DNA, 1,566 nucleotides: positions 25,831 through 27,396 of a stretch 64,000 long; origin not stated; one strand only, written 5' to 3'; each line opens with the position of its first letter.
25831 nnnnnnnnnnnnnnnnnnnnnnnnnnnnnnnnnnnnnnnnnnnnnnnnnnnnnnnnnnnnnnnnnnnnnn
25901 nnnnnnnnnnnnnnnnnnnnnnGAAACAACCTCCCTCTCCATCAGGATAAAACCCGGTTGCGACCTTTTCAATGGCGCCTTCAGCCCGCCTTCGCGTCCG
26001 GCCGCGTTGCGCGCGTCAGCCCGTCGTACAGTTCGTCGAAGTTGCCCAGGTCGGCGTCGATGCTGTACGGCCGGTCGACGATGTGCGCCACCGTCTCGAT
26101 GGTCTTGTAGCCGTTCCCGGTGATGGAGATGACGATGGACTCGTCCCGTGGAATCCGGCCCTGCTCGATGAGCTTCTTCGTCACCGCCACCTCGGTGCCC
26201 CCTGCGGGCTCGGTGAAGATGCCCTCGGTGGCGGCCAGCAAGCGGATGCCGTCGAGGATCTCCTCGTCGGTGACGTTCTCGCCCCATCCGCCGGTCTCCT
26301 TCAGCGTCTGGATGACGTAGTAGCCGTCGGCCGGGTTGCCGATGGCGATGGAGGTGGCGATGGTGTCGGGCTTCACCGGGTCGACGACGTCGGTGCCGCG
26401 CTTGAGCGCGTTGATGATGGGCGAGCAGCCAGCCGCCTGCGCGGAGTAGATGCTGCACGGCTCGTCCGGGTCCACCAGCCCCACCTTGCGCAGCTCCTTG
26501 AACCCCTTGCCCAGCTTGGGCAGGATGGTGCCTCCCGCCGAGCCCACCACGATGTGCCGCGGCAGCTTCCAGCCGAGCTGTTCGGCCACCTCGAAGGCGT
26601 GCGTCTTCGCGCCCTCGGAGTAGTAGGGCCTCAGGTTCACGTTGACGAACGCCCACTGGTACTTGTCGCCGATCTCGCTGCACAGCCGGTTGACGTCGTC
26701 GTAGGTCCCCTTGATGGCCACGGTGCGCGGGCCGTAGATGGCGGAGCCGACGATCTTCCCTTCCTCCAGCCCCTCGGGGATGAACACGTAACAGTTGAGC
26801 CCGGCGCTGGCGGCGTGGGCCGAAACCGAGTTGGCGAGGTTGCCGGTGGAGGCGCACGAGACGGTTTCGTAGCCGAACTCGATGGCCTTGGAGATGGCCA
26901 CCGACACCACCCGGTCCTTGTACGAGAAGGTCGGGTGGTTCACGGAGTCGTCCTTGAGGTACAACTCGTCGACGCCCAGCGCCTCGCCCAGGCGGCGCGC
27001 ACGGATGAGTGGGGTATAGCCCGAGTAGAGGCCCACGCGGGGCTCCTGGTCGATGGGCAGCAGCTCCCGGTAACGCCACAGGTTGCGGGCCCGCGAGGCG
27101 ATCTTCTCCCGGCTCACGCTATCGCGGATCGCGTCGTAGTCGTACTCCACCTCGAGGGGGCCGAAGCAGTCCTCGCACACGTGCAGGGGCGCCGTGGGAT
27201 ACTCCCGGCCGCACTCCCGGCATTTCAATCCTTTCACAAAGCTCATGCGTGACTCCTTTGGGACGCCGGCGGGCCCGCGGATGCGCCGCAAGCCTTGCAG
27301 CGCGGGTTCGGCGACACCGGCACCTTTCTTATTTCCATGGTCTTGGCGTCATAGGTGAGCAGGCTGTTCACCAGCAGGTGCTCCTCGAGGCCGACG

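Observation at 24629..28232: SAM-I riboswitch and terminator controlling a sulfur-carrier-protein operon with two PLP enzymes (ThrC-like and CysM-like)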

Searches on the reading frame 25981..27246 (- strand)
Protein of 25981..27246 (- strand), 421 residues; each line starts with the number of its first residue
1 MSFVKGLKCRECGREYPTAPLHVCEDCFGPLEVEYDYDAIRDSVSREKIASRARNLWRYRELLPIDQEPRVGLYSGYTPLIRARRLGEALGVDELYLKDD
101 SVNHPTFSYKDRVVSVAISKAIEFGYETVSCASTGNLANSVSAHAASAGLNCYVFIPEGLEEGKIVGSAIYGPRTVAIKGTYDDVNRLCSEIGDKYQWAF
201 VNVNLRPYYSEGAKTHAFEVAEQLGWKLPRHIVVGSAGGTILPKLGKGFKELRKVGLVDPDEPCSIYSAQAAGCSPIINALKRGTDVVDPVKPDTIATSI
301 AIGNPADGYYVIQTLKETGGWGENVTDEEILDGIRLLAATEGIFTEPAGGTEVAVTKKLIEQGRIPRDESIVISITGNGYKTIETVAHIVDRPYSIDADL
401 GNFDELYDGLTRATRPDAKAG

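Call 4: search_protein_families(library=pfam, proteins=[window:25981-27246:-])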
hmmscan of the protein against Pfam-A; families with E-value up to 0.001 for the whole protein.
window:25981-27246:- (421 aa): 2 families
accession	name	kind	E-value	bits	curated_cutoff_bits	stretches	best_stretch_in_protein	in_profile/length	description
PF00291.31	PALP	-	3.9e-65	220.5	35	1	75-377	5-295/295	Pyridoxal-phosphate dependent enzyme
PF05810.19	NinF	-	3.3e-07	30.5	27.5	1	8-32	1-25/25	NinF protein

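Call 5: search_protein_families(library=ncbifam, proteins=[window:25981-27246:-])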
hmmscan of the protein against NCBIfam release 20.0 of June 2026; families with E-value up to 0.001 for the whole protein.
window:25981-27246:- (421 aa): 40 families (the best 25 are shown)
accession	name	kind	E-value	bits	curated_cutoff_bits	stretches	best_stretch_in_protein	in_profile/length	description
NF006050.0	PRK08197.1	equivalog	9.9e-87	291.3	303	1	1-388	3-390/406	threonine synthase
TIGR00260.1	thrC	equivalog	7.5e-84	281.8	167.1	1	57-383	2-339/340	threonine synthase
NF004170.0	PRK05638.1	equivalog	3e-59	200.7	421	1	7-383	2-359/442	threonine synthase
NF005035.0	PRK06450.1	equivalog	2.8e-42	144.8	301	1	8-382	5-337/338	threonine synthase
NF006205.0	PRK08329.1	equivalog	2.3e-39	135.4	358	1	7-382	2-346/347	threonine synthase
NF004996.0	PRK06381.1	equivalog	2.3e-35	122.1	266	1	76-378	14-317/319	threonine synthase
TIGR03844.1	cysteate_syn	equivalog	2.1e-15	56.5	324.9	2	311-385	311-385/398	cysteate synthase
NF006390.0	PRK08639.1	equivalog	1e-14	54.3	421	1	78-392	26-326/418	threonine ammonia-lyase IlvA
TIGR01127.1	ilvA_1Cterm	equivalog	2e-14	53.4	378.75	1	78-377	1-283/380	threonine ammonia-lyase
NF009130.0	PRK12483.1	subfamily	2.7e-11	42.8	801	1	77-371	37-318/521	threonine ammonia-lyase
NF040741.1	ornith_OrtB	equivalog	5.7e-11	41.5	550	1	86-154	75-142/464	2-amino-4-oxopentanoate thiolase subunit OrtB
NF006094.0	PRK08246.1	subfamily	9.4e-11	41.6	331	1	77-354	23-280/310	serine/threonine dehydratase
NF006058.0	PRK08206.1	equivalog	2.4e-10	39.5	276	1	126-268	116-272/402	diaminopropionate ammonia-lyase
TIGR02079.1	THD1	equivalog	1.9e-09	36.8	440.55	1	78-392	17-318/410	threonine ammonia-lyase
NF005600.0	PRK07334.1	equivalog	2.9e-09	36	496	1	78-378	29-310/408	threonine ammonia-lyase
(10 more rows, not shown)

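Call 20: find_homologous_proteins(query=window:25981-27246:-, max_evalue=1e-30)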
Query window:25981-27246:- (421 aa): 8000 proteins with E <= 1e-30 among 8000 candidates; the best 120 are listed.
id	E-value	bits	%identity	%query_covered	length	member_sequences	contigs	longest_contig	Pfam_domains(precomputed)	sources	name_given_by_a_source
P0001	2.3e-252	855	89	100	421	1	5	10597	PF00291.32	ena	-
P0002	2.7e-252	855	87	100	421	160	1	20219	PF00291.32,PF05810.20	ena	-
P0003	2.1e-251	852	87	100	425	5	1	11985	PF00291.32,PF05810.20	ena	-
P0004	2.5e-251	852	87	100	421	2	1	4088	PF00291.32,PF05810.20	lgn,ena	-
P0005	5.6e-251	851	88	100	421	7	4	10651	PF00291.32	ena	-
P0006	6.4e-251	851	86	100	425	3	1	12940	PF00291.32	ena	-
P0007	1.5e-250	849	86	100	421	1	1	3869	PF00291.32,PF05810.20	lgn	-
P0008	2.3e-250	849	86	100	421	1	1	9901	PF00291.32,PF05810.20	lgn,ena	-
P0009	2.4e-250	849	86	100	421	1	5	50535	PF00291.32,PF05810.20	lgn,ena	-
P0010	6.7e-250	847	86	100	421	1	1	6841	PF00291.32,PF05810.20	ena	-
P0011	1.1e-249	847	86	100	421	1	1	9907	PF00291.32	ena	-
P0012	4.0e-249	845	86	100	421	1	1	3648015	PF00291.32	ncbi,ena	-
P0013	1.1e-248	843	87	100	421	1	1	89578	PF00291.32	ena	-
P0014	3.3e-239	812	83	100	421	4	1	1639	PF00291.32,PF05810.20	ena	-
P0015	2.9e-238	809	84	98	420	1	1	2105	PF00291.32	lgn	-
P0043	1.4e-230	784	82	98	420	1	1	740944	PF00291.32,PF05810.20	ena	-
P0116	5.2e-229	778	81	100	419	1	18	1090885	PF00291.32,PF05810.20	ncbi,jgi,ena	jgi:threonine synthase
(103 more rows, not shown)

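Call 22: search_solved_structures(query=window:25981-27246:-, max_evalue=1e-10)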
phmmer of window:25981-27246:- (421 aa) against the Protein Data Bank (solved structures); distinct sequences matched with E-value up to 1e-10: 6.
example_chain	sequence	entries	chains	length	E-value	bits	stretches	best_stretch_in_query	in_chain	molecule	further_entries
2zsj_A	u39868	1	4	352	2.3e-63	217.8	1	57-404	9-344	Threonine synthase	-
6cgq_A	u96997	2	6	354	2.9e-59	204.3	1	56-397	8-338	Threonine synthase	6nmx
1uim_A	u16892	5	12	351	1.3e-58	202.1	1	56-399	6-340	Threonine Synthase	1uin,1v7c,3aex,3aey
2d1f_A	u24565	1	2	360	8.4e-51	176.4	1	58-387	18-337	Threonine synthase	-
1e5x_A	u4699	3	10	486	1.9e-32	115.9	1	55-383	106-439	THREONINE SYNTHASE | THREONINE SYNTHASE 1, CHLOROPLASTIC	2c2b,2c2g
8y1j_A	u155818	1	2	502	4e-11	45.7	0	77-392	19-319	L-threonine dehydratase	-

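Call 25: find_encoding_contigs(protein=window:25981-27246:-, flank=10000, max_places=4)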
Protein window:25981-27246:- (421 aa): 2 contigs read that carry it; 1 place shown.
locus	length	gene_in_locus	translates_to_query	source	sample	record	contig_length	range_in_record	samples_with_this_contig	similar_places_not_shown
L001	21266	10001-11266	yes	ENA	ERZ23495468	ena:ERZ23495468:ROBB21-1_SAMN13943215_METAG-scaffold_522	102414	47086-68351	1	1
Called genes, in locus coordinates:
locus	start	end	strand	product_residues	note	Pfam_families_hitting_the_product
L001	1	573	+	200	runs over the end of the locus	PF06941:NT5C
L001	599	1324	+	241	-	PF17645:Amdase, PF01177:Asp_Glu_race (faint)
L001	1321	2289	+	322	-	PF01244:Peptidase_M19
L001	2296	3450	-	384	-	PF04909:Amidohydro_2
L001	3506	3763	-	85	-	PF01722:BolA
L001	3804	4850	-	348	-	PF04909:Amidohydro_2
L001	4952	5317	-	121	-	-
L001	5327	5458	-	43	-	-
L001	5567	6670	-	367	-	PF02746:MR_MLE_N, PF13378:MR_MLE_C, PF07476:MAAL_C (weak), PF00113:Enolase_C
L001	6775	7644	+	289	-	PF13714:PEP_mutase, PF00463:ICL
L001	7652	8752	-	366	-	PF02423:OCD_Mu_crystall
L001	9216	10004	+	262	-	PF00899:ThiF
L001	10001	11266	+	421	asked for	PF05810:NinF (weak), PF00291:PALP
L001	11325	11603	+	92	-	PF02597:ThiS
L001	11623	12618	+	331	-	PF00291:PALP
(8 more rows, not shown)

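Call 26: find_encoding_contigs(protein=P0012, flank=10000, max_places=3)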
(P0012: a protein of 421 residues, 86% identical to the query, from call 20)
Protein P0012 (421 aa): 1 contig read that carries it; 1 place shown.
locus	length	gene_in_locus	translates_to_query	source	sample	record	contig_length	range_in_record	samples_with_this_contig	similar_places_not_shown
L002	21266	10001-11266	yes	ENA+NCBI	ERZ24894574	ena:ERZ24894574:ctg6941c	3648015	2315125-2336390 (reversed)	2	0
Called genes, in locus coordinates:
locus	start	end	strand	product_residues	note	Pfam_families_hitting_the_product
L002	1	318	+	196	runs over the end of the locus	PF06941:NT5C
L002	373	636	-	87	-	PF01722:BolA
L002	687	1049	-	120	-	-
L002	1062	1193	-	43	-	-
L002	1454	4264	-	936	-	-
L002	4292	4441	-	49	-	-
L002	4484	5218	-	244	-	-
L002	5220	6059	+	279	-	-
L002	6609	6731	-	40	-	PF07505:DUF5131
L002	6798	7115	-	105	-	-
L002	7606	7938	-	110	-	PF13560:HTH_31, PF01381:HTH_3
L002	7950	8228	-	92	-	PF05015:HigB-like_toxin (weak)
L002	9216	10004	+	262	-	PF00899:ThiF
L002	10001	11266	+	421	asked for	PF00291:PALP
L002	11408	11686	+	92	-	PF02597:ThiS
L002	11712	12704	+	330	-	PF00291:PALP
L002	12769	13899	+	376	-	PF13717:Zn_ribbon_4, PF13719:Zn_ribbon_5, PF11906:DUF3426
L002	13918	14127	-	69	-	PF02416:TatA_B_E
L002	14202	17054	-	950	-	PF02347:GDC-P, PF01212:Beta_elim_lyase (faint), PF02347:GDC-P (weak), PF21478:GcvP2_C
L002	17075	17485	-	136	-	PF01597:GCV_H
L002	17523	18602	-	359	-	PF01571:GCV_T, PF08669:GCV_T_C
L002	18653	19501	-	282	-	PF00763:THF_DHG_CYH, PF02882:THF_DHG_CYH_C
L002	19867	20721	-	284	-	-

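Call 30: find_encoding_contigs(protein=P0116, flank=10000, max_places=3)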
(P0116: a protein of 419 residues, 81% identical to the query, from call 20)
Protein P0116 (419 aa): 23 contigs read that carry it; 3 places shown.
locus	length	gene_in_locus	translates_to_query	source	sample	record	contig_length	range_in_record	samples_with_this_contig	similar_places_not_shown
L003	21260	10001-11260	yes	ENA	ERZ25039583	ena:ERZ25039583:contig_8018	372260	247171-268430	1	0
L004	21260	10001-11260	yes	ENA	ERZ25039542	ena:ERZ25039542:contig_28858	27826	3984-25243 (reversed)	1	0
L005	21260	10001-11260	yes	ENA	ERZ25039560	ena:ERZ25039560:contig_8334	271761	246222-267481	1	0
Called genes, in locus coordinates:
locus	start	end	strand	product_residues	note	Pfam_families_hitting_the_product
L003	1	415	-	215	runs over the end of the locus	PF08402:TOBE_2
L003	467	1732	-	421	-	-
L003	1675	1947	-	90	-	-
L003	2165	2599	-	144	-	-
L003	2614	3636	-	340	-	PF01547:SBP_bac_1, PF13531:SBP_bac_11, PF13416:SBP_bac_8, PF13343:SBP_bac_6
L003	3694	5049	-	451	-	PF03972:MmgE_PrpD_N, PF19305:MmgE_PrpD_C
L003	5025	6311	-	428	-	PF03972:MmgE_PrpD_N, PF19305:MmgE_PrpD_C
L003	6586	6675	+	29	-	-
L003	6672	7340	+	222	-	PF03994:DUF350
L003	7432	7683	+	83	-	-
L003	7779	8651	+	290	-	PF03738:GSP_synth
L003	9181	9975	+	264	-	PF00899:ThiF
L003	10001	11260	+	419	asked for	PF05810:NinF (weak), PF00291:PALP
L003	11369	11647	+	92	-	PF02597:ThiS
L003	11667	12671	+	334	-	PF00291:PALP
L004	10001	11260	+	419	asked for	PF05810:NinF (weak), PF00291:PALP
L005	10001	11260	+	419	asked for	PF05810:NinF (weak), PF00291:PALP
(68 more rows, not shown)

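Call 31: find_encoding_contigs(protein=P0043, flank=10000, max_places=2)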
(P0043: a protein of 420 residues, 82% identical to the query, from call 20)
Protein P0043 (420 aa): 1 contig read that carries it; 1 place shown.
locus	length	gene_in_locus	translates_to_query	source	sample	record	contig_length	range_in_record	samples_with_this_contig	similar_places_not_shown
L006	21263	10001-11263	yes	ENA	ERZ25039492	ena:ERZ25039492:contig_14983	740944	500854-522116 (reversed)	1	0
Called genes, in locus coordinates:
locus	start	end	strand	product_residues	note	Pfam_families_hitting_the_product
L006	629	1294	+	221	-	-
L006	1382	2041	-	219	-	PF00657:Lipase_GDSL, PF13472:Lipase_GDSL_2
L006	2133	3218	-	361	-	PF00005:ABC_tran, PF13304:AAA_21 (faint), PF08402:TOBE_2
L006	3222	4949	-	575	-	PF00528:BPD_transp_1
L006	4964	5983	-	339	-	PF13531:SBP_bac_11, PF01547:SBP_bac_1, PF13416:SBP_bac_8, PF13343:SBP_bac_6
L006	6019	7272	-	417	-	PF03972:MmgE_PrpD_N, PF19305:MmgE_PrpD_C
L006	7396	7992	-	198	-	PF19305:MmgE_PrpD_C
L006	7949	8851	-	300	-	PF03972:MmgE_PrpD_N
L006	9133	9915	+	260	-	PF00899:ThiF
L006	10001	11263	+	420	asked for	PF05810:NinF (weak), PF00291:PALP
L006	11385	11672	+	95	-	PF02597:ThiS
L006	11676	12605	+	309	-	PF00291:PALP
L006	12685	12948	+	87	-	PF09383:NIL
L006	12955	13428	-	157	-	-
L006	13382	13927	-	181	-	PF13490:zf-HC2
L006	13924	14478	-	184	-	PF07638:Sigma70_ECF, PF04542:Sigma70_r2, PF08281:Sigma70_r4_2, PF04545:Sigma70_r4, PF13384:HTH_23 (faint)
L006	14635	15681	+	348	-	PF13717:Zn_ribbon_4, PF13719:Zn_ribbon_5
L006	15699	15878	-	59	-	PF02416:TatA_B_E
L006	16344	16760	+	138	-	PF13103:TonB_2, PF03544:TonB_C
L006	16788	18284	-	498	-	PF02347:GDC-P, PF01212:Beta_elim_lyase (weak), PF00266:Aminotran_5, PF21478:GcvP2_C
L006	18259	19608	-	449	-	PF02347:GDC-P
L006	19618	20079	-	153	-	PF01597:GCV_H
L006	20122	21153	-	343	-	PF01571:GCV_T, PF08669:GCV_T_C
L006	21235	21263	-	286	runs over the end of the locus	PF00763:THF_DHG_CYH, PF02882:THF_DHG_CYH_C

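Call 42: search_protein_representatives(protein=window:25981-27246:-)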
Query: 421 residues. Proteins with E-value up to 0.001 (for the whole library): 13417; up to 1e-10: 7210; up to 1e-30: 1913. The best 150 are listed.
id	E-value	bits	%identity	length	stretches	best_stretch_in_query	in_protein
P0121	4.4e-145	500.2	55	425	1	4-413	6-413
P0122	5.3e-133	460.4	53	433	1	7-410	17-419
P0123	1.5e-130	452.3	54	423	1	8-406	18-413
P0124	6.4e-130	450.3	51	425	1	2-401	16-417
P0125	6.3e-128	443.7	51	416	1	2-405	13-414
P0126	7.3e-124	430.3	48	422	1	1-405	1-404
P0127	1.6e-123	429.2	47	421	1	6-414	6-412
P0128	1.4e-119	416.2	76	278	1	18-249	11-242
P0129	2.4e-118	412.1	51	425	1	5-390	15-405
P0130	3.4e-110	385.3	58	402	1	3-298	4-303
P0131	2.1e-106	372.8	45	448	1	4-387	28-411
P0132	6.0e-106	371.3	54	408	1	42-386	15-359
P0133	6.7e-106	371.1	46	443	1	4-401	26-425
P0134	1.5e-102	360.1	45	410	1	5-404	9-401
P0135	8.8e-102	357.6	58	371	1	75-354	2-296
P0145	1.3e-95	337.3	46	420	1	6-396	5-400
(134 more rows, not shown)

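Call 44: find_related_loci(query=A2, collection=genome_contigs, flank=6000)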
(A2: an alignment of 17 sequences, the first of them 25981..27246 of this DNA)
Query A2 (421 aa) in genome_contigs; peptide patterns used: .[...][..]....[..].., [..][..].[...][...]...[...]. (x = any residue, [..] = any of these).
600 stretches matched a pattern (row limit reached: there are more); 598 encode a relative of the query (tblastn E <= 1e-3); the best 80 are kept; 80 distinct loci.
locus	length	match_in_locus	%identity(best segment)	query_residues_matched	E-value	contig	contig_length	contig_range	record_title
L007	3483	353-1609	67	1-420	0e+0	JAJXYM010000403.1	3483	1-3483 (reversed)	MAG: Deltaproteobacteria bacterium isolate BP6.bin86 NODE_68530_length_3483_cov_2.027116, whole genome shotgun sequence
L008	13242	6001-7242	67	1-415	0e+0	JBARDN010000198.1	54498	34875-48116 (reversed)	MAG: Candidatus Binataceae bacterium isolate MFD06347_ilm_asm_bin10 k127_120445, whole genome shotgun sequence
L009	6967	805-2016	64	1-406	0e+0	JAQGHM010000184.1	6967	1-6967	MAG: Phycisphaerales bacterium isolate RYN_433 scaffold_1833057, whole genome shotgun sequence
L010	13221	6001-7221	62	1-408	1e-179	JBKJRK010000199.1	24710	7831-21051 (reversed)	MAG: Tepidisphaeraceae bacterium isolate ant_bin.532 k117_6035926, whole genome shotgun sequence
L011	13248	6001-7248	61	1-416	6e-177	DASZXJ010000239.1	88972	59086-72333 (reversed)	MAG TPA_asm: Tepidisphaeraceae bacterium isolate SMAG_U6180 k141_566430, whole genome shotgun sequence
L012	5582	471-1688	62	1-407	3e-176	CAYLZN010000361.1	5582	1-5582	MAG TPA_asm: uncultured Vicinamibacteraceae bacterium isolate binchicken_co16_328 genome assembly, contig: NODE_23887_le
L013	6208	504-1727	60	1-410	4e-175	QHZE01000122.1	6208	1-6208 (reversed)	MAG: Acidobacteria bacterium isolate gp18 AA62 14_1009_13_30cm_scaffold_28196_curated, whole genome shotgun sequence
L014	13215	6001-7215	64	1-406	2e-171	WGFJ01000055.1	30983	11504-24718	MAG: Deltaproteobacteria bacterium isolate S146_80 k151_273020, whole genome shotgun sequence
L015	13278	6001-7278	60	1-421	4e-170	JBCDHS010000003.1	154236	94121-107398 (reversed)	MAG: Planctomycetota bacterium isolate P01_H01_bin.161 k141_923154_length_154236_cov_33.0405, whole genome shotgun seque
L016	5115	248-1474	62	1-410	2e-173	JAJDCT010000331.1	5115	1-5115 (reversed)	MAG: Phycisphaeraceae bacterium isolate OFTM29 OFTM29_330, whole genome shotgun sequence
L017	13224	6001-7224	61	3-409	6e-170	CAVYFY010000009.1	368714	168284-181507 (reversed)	MAG: uncultured Planctomycetota bacterium isolate MFD04463.bin.2.12 genome assembly, contig: contig_22112, whole genome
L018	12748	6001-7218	60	1-407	7e-170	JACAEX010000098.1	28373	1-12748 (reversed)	MAG: Syntrophaceae bacterium isolate L.E.D.62 k119_1478426, whole genome shotgun sequence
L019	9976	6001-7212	62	1-406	4e-170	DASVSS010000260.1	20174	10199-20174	MAG TPA_asm: Tepidisphaeraceae bacterium isolate SMAG_U3268 k141_484947, whole genome shotgun sequence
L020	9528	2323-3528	61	1-403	2e-168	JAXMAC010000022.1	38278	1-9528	MAG: Candidatus Brocadiaceae bacterium isolate STL-AMX1 opera.44.fa-22, whole genome shotgun sequence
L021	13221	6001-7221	57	1-408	4e-167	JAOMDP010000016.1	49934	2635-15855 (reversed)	Nitrospinota bacterium isolate AH-558-C10 AH-558-C10_NODE_16, whole genome shotgun sequence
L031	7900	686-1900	60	1-406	2e-164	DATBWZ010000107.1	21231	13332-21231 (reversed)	MAG TPA_asm: bacterium isolate SMAG_U7554 k141_1709317, whole genome shotgun sequence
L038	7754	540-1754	59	1-406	6e-162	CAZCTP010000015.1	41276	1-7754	MAG TPA_asm: uncultured Thermodesulfobacteriota bacterium isolate binchicken_co172_233 genome assembly, contig: NODE_582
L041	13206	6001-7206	59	3-406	1e-161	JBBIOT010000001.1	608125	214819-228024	MAG: Caldimicrobium sp. isolate AR170220_bin_286 NODE_1_length_608125_cov_9.68986, whole genome shotgun sequence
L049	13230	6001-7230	55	1-411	1e-158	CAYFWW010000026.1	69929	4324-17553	MAG TPA_asm: uncultured Actinomycetota bacterium isolate ERP108616_co1_424 genome assembly, contig: k119_1669616, whole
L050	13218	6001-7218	57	1-407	2e-158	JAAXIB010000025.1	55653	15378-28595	MAG: Nitrospirales bacterium isolate Plut_88904 unfiltered_Plut_88904_genomic_contig_350419, whole genome shotgun sequen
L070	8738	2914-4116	59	1-404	6e-153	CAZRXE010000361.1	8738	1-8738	MAG TPA_asm: uncultured Heliomicrobium sp. isolate binchicken_co200_54 genome assembly, contig: k141_1630694, whole geno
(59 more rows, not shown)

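Call 57: list_cluster_members(proteins=[P0121, P0122, P0123, P0124, P0125, P0126, P0127, P0129, P0134, P0145])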
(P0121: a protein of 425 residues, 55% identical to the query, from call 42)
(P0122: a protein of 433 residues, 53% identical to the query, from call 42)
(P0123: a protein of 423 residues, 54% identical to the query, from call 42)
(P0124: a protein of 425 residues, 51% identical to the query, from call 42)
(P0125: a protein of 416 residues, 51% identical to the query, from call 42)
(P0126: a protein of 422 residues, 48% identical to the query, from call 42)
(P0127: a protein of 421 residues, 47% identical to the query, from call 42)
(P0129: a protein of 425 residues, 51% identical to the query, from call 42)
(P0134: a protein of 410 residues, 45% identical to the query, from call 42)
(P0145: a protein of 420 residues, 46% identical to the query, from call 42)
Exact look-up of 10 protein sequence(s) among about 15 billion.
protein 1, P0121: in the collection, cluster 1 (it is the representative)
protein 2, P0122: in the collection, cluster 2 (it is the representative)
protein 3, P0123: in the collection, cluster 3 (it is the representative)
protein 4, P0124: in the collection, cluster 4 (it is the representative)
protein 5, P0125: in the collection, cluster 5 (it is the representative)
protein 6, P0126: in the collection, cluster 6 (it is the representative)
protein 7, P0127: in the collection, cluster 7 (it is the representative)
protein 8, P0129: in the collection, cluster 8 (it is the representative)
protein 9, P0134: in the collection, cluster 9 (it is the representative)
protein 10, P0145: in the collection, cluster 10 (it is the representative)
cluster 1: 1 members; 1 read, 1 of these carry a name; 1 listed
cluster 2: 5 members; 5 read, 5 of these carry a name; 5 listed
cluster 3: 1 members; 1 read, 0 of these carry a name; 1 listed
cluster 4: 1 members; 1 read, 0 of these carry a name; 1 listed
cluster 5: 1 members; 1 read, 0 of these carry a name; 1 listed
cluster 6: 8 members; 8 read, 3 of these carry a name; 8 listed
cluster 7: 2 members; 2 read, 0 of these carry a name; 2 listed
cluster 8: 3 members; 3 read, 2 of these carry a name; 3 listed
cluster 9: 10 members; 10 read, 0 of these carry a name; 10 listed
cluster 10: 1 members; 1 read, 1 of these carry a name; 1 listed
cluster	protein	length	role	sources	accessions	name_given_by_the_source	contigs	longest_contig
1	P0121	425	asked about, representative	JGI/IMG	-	threonine synthase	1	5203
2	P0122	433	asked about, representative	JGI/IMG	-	threonine synthase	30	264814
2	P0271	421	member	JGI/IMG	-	threonine synthase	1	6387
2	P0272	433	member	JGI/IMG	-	threonine synthase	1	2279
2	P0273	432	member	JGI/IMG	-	threonine synthase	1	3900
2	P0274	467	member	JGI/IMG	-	threonine synthase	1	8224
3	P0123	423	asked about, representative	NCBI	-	-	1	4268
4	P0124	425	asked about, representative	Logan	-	-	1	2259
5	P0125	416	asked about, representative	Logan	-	-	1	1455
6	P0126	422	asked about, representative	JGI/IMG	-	threonine synthase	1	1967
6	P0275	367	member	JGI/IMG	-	threonine synthase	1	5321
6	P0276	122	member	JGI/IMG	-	threonine synthase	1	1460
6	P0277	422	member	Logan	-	-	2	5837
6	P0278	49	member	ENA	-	-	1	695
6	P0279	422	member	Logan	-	-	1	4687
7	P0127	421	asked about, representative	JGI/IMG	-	-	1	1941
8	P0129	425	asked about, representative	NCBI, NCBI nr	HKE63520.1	MAG TPA: threonine synthase [Micromonosporaceae bacterium] | threonine synthase [Micromonosporaceae bacterium]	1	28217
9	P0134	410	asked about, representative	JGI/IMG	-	-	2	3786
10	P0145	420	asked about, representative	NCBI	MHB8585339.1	MAG: threonine synthase [Thermoplasmatota archaeon]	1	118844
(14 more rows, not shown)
